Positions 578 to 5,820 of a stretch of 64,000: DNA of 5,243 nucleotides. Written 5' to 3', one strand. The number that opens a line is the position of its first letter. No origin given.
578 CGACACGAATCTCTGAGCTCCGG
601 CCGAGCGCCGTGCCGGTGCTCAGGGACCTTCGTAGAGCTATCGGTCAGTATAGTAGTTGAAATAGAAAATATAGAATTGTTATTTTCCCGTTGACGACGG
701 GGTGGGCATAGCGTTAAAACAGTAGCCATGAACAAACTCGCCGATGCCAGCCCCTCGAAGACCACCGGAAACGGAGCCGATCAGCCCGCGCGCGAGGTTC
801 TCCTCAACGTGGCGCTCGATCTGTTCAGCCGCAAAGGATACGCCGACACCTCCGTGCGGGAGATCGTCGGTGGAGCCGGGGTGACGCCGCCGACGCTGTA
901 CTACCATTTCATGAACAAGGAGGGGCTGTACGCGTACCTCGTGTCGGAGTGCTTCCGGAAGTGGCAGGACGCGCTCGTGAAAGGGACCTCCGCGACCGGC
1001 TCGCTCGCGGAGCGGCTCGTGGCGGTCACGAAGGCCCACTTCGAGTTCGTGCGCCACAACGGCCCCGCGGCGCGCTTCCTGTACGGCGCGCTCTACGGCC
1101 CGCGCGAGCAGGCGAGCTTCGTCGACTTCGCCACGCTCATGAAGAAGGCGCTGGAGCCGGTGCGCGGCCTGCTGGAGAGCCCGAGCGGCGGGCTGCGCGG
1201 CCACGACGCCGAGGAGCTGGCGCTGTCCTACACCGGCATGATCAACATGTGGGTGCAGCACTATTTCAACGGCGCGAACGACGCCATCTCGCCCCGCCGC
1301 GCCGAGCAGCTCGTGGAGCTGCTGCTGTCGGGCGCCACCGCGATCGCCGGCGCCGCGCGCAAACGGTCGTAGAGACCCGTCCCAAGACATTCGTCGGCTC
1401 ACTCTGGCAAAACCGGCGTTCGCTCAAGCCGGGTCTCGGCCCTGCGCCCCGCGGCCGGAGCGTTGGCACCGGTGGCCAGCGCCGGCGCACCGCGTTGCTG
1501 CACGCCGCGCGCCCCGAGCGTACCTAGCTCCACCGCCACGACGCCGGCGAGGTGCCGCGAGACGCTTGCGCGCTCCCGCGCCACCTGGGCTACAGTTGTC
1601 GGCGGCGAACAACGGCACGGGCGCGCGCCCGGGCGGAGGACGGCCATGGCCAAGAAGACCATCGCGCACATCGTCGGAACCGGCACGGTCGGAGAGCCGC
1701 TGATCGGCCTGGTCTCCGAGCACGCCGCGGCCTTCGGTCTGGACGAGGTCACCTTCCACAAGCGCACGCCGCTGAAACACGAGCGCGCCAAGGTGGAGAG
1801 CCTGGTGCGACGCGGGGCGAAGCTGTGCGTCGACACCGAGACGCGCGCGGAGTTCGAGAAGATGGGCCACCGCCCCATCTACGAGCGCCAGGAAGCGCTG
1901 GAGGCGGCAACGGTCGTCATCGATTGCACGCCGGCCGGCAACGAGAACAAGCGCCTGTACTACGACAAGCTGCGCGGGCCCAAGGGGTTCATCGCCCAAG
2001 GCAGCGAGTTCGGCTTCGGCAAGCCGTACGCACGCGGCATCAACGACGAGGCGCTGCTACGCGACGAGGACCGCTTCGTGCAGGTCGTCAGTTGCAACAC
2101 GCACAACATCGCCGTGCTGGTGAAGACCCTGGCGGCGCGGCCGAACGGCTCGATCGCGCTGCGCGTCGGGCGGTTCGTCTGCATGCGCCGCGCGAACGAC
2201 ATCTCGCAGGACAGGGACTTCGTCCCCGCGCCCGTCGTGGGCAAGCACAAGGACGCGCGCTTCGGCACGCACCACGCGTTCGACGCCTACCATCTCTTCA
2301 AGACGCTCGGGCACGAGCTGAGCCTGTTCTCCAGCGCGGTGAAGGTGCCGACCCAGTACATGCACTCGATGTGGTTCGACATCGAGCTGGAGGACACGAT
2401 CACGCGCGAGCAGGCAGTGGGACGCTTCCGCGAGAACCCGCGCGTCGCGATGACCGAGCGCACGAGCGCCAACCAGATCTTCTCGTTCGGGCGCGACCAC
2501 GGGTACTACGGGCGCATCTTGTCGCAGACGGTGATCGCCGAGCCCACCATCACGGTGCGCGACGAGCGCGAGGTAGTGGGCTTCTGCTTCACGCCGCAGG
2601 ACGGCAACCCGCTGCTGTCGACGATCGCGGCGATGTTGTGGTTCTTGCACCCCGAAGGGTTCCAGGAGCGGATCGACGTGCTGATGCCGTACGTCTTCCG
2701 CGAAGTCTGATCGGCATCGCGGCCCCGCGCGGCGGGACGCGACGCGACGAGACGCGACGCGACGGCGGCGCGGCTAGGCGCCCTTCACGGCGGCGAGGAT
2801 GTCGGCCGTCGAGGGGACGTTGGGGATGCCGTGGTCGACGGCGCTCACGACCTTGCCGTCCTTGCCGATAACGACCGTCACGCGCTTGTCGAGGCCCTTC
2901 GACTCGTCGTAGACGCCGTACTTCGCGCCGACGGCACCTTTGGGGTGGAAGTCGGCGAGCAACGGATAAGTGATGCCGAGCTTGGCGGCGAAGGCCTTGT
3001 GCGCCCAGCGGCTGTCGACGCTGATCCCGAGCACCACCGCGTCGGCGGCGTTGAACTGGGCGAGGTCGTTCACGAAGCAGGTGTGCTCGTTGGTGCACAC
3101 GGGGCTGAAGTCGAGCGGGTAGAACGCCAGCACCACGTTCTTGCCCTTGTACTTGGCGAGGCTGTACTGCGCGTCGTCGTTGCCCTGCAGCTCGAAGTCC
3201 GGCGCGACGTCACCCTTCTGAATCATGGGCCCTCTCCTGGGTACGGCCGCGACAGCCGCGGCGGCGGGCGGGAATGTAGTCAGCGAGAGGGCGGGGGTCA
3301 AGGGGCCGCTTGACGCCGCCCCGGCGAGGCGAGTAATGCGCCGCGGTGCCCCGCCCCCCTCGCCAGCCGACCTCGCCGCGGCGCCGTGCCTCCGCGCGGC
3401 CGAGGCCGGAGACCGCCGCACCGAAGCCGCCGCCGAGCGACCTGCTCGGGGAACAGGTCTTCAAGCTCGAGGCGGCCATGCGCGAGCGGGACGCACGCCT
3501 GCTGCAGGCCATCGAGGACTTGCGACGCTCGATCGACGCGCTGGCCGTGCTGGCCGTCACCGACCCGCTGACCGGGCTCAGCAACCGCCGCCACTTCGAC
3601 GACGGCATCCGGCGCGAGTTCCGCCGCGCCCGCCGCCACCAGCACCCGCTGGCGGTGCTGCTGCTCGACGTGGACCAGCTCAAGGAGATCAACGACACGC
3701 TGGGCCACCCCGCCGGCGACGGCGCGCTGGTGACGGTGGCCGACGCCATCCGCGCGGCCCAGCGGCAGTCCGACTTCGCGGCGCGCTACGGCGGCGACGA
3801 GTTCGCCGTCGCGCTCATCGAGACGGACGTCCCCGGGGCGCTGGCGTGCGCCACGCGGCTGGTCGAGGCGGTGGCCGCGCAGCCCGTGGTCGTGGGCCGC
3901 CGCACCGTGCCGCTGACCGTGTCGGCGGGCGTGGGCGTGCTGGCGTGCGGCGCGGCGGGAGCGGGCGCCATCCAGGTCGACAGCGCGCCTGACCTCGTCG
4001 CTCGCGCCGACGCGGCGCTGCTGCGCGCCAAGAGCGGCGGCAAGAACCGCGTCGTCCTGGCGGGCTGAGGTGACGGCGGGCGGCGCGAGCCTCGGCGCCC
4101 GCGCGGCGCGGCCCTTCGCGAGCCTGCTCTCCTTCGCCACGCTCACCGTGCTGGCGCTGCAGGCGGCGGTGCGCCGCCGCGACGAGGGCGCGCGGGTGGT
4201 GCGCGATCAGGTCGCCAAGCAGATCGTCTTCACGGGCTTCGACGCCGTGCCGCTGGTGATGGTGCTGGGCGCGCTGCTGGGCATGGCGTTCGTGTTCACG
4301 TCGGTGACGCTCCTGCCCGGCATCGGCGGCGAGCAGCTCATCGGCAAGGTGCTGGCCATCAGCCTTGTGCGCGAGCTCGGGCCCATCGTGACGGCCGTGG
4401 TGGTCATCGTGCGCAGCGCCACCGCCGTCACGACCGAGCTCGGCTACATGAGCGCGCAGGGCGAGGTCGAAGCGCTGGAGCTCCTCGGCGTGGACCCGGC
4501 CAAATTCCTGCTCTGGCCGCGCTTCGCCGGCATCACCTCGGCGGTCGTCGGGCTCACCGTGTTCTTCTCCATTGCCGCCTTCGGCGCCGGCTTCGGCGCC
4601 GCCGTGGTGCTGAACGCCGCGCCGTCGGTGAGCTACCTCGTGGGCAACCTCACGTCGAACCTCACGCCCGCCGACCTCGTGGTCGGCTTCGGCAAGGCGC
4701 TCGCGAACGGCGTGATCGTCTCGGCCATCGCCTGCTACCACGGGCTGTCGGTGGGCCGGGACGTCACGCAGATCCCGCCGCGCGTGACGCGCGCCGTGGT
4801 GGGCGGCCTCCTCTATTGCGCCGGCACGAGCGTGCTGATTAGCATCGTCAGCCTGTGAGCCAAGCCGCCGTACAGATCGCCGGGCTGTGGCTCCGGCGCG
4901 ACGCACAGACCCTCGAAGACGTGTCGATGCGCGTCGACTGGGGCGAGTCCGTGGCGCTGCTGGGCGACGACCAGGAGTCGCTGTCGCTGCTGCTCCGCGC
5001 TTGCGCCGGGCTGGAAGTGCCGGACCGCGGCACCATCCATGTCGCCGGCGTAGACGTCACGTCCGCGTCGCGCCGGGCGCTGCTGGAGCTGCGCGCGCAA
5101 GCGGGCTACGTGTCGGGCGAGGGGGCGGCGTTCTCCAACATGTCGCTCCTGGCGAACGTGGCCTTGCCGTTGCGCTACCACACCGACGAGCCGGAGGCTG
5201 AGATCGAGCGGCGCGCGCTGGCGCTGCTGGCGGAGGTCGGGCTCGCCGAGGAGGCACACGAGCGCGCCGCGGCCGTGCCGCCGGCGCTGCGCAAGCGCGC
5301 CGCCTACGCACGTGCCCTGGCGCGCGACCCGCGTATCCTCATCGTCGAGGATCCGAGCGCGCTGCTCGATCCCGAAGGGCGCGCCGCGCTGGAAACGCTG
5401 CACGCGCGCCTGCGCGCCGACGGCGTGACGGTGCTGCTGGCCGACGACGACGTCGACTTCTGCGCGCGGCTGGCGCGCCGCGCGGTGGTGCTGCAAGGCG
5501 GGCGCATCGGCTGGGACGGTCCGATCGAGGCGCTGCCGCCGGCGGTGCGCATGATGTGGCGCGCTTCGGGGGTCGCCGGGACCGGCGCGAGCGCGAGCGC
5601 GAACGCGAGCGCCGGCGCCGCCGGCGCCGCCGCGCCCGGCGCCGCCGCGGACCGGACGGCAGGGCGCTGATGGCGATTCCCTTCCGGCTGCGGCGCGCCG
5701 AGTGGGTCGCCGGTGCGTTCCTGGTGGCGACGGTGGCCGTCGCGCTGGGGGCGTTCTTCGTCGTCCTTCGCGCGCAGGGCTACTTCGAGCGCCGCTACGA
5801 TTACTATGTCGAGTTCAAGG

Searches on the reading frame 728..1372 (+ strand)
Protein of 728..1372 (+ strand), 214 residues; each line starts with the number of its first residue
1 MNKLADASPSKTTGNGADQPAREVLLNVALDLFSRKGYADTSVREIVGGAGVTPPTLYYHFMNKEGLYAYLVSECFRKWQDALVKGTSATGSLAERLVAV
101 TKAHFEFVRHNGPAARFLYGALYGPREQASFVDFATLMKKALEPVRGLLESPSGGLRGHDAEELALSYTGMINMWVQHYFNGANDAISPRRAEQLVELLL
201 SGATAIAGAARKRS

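Call 31: search_protein_families(library=pfam, proteins=[window:728-1372:+], max_evalue=0.001)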
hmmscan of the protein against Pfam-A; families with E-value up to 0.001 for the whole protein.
window:728-1372:+ (214 aa): 1 family
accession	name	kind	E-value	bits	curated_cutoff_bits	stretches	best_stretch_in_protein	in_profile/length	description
PF00440.29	TetR_N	-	1.7e-15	56.9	24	1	25-70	1-46/47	Bacterial regulatory proteins, tetR family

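Call 63: find_encoding_contigs(protein=window:728-1372:+, flank=10000, max_places=2)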
Protein window:728-1372:+ (214 aa): 4 contigs read that carry it; 2 places shown.
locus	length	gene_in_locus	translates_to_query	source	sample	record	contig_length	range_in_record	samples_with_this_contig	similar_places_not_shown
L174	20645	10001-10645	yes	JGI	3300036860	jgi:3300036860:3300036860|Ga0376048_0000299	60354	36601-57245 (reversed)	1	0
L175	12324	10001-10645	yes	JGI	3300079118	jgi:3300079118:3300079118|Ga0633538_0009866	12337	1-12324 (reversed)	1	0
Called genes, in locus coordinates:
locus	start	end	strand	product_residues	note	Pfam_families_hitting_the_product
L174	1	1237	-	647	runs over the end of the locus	-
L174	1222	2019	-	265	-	PF00378:ECH_1, PF16113:ECH_2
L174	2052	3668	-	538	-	PF03255:ACCA (weak), PF01039:Carboxyl_trans, PF06833:MdcE (faint), PF03255:ACCA (weak)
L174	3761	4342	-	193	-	-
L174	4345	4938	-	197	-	-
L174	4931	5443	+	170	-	PF13560:HTH_31 (weak), PF01381:HTH_3 (weak)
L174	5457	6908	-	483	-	-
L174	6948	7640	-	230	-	PF00440:TetR_N, PF17932:TetR_C_24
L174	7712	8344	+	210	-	-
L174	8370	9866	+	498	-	PF11617:Cu-binding_MopE (faint), PF22352:K319L-like_PKD (weak)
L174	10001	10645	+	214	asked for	PF00440:TetR_N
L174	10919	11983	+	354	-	-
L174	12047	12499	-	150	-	PF00578:AhpC-TSA, PF08534:Redoxin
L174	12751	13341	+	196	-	PF00990:GGDEF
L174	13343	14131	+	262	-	PF02405:MlaE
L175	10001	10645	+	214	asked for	PF00440:TetR_N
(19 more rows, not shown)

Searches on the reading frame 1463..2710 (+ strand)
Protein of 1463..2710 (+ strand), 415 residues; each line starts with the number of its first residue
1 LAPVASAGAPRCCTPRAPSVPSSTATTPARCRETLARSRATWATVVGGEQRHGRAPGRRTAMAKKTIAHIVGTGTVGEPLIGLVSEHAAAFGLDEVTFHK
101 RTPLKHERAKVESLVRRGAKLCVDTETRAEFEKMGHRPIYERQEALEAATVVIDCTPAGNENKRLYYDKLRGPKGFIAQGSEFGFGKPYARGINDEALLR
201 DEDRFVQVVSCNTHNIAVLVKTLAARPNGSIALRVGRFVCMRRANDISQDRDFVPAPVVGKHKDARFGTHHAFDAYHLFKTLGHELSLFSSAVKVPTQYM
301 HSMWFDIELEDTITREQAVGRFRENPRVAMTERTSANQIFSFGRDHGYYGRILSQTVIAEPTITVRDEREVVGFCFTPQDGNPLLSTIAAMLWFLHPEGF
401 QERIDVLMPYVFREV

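Call 31: search_protein_families(library=pfam, proteins=[window:1463-2710:+], max_evalue=0.001)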
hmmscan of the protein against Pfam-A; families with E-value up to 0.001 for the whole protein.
window:1463-2710:+ (415 aa): 1 family
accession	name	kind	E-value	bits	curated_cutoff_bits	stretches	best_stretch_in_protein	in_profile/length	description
PF02800.25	Gp_dh_C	-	0.00039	20.5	24.4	1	268-367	54-149/158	Glyceraldehyde 3-phosphate dehydrogenase, C-terminal domain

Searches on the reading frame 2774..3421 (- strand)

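Call 31: search_protein_families(library=pfam, proteins=[window:2774-3421:-], max_evalue=0.001)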
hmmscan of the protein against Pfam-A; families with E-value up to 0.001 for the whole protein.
window:2774-3421:- (215 aa): 2 families
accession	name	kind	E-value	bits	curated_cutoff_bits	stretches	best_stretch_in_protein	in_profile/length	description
PF00578.27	AhpC-TSA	-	2.1e-34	118.5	26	1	70-192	2-122/124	AhpC/TSA family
PF08534.16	Redoxin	-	5.1e-24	85.2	26.6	1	68-196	1-133/148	Redoxin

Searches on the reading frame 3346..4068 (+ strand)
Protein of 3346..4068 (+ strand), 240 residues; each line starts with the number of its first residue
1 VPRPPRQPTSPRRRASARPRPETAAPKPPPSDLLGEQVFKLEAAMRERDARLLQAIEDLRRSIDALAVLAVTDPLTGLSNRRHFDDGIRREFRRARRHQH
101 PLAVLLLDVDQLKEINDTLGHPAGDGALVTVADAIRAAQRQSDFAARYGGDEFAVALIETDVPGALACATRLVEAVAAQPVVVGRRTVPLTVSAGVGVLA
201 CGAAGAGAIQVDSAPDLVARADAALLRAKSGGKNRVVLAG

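Call 31: search_protein_families(library=pfam, proteins=[window:3346-4068:+], max_evalue=0.001)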
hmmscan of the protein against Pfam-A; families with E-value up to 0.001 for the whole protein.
window:3346-4068:+ (240 aa): 1 family
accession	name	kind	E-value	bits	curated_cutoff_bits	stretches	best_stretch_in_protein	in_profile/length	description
PF00990.26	GGDEF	-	2.6e-40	138.3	23.8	1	70-235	1-161/161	Diguanylate cyclase, GGDEF domain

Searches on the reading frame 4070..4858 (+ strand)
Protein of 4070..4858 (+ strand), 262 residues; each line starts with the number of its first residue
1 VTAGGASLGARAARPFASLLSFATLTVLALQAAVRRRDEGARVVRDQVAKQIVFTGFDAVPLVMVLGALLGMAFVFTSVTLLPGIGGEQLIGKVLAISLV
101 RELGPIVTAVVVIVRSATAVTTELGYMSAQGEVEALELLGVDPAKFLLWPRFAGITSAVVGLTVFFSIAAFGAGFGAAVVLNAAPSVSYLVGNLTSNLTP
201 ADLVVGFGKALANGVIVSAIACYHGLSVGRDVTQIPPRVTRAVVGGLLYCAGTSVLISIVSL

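Call 31: search_protein_families(library=pfam, proteins=[window:4070-4858:+], max_evalue=0.001)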
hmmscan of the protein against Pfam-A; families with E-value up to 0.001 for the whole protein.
window:4070-4858:+ (262 aa): 1 family
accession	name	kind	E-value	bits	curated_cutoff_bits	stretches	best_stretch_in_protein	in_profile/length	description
PF02405.21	MlaE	-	2.2e-46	158.6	22.5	1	49-259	2-211/212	Permease MlaE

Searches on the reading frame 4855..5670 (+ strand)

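Call 31: search_protein_families(library=pfam, proteins=[window:4855-5670:+], max_evalue=0.001)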
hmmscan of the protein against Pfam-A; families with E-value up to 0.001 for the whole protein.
window:4855-5670:+ (271 aa): 1 family
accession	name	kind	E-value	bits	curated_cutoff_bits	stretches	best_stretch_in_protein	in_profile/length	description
PF00005.33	ABC_tran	-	3.3e-11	44.4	25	1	20-168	1-136/137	ABC transporter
